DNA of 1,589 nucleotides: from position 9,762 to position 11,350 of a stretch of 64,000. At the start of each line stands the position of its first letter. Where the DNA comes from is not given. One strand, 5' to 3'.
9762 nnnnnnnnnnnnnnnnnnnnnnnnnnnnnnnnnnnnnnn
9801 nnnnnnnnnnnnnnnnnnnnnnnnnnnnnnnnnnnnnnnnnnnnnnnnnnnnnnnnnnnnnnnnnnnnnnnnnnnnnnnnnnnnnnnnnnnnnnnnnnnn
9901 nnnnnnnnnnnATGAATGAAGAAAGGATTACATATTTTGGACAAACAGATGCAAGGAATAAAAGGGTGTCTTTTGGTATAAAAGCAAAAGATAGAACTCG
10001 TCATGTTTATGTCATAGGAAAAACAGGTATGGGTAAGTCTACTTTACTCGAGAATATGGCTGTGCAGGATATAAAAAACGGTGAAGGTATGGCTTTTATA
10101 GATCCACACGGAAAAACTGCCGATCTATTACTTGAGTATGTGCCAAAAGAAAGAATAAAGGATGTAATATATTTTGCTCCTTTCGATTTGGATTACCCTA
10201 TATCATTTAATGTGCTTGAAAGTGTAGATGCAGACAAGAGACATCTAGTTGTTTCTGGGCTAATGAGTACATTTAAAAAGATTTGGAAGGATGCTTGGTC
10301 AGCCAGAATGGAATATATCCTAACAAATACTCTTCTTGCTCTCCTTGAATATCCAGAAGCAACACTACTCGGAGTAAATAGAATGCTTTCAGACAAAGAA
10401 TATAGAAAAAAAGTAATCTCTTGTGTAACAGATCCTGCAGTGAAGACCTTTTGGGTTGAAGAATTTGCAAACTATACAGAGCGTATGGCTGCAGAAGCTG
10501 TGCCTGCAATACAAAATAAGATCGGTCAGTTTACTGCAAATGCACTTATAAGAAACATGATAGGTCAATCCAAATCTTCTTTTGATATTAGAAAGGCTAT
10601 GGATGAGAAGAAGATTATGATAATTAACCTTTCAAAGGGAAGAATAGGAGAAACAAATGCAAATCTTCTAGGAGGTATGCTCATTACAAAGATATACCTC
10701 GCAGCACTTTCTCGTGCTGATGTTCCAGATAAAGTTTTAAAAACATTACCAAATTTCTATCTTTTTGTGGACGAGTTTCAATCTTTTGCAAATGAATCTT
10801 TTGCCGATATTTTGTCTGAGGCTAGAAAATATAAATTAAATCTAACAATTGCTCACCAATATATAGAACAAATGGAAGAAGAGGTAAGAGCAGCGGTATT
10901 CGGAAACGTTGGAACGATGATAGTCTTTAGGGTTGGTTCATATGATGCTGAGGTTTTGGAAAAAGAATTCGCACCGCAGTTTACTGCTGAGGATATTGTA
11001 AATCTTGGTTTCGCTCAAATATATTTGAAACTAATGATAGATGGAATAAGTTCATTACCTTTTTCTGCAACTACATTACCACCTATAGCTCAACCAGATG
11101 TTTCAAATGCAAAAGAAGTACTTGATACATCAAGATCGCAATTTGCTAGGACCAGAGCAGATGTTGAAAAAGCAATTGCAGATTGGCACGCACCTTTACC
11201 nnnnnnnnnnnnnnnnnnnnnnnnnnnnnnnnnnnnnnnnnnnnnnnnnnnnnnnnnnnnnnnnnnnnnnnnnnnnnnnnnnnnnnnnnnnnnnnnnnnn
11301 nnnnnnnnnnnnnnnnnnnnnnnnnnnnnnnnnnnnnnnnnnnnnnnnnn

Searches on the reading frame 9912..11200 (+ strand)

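Call 12: find_related_loci(query=window:9912-11200:+, collection=genome_contigs, flank=4000)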
Query window:9912-11200:+ (429 aa) in genome_contigs; peptide patterns used: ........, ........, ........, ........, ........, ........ (x = any residue, [..] = any of these).
600 stretches matched a pattern (row limit reached: there are more); 588 encode a relative of the query (tblastn E <= 1e-3); the best 80 are kept; 80 distinct loci.
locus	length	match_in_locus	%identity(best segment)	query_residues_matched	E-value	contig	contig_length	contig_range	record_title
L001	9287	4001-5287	95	1-429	0e+0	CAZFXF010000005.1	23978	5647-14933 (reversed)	MAG TPA_asm: uncultured Candidatus Saccharibacteria bacterium isolate SRP278252_co2_127 genome assembly, contig: NODE_42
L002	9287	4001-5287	91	1-429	0e+0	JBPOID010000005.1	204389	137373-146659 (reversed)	MAG: Candidatus Tayloriibacteriota bacterium isolate MAG_71 c_000000444523, whole genome shotgun sequence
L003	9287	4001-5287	90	1-429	0e+0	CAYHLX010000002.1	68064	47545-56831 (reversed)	MAG TPA_asm: uncultured Candidatus Saccharibacteria bacterium isolate ERP119705_co13_651 genome assembly, contig: NODE_4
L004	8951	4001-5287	89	1-429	0e+0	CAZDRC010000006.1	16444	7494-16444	MAG TPA_asm: uncultured Candidatus Saccharibacteria bacterium isolate SRP062349_co2_85 genome assembly, contig: NODE_188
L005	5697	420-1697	88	1-426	0e+0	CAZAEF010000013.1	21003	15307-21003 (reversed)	MAG TPA_asm: uncultured Candidatus Saccharibacteria bacterium isolate ERP113451_co3_412 genome assembly, contig: NODE_18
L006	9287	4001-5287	88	1-429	0e+0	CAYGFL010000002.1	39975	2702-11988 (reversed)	MAG TPA_asm: uncultured Candidatus Saccharibacteria bacterium isolate ERP113451_co1_293 genome assembly, contig: NODE_10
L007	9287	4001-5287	88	1-429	0e+0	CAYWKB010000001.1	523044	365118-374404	MAG TPA_asm: uncultured Candidatus Saccharibacteria bacterium isolate SRP292972_co1_57 genome assembly, contig: NODE_22_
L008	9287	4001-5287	88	1-429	0e+0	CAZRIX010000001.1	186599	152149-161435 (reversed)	MAG TPA_asm: uncultured Candidatus Saccharibacteria bacterium isolate SRP219642_co7_29 genome assembly, contig: NODE_58_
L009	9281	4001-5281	87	1-427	0e+0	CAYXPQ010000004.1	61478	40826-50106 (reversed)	MAG TPA_asm: uncultured Candidatus Saccharibacteria bacterium isolate SRP300315_co1_73 genome assembly, contig: NODE_245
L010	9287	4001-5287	88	1-429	0e+0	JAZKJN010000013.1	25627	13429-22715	MAG: Patescibacteria group bacterium isolate ADI_DC_SW_02_SPN_11032020-bin123 DCSW02SPN_B123_0_000000000013, whole genom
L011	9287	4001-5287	86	1-429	0e+0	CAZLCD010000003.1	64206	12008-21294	MAG TPA_asm: uncultured Candidatus Saccharibacteria bacterium isolate SRP286056_co1_436 genome assembly, contig: NODE_41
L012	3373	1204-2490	86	1-429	0e+0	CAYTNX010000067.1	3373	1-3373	MAG TPA_asm: uncultured Candidatus Saccharibacteria bacterium isolate SRP278252_co2_57 genome assembly, contig: NODE_633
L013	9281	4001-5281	87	1-427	0e+0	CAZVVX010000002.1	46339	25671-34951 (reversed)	MAG TPA_asm: uncultured Candidatus Saccharibacteria bacterium isolate SRP133034_co1_24 genome assembly, contig: NODE_548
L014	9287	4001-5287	86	1-429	0e+0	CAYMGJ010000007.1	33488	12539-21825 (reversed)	MAG TPA_asm: uncultured Candidatus Saccharibacteria bacterium isolate SRP219642_co3_496 genome assembly, contig: NODE_12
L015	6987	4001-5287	85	1-429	0e+0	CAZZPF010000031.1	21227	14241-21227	MAG TPA_asm: uncultured Candidatus Saccharibacteria bacterium isolate binchicken_co203_538 genome assembly, contig: k141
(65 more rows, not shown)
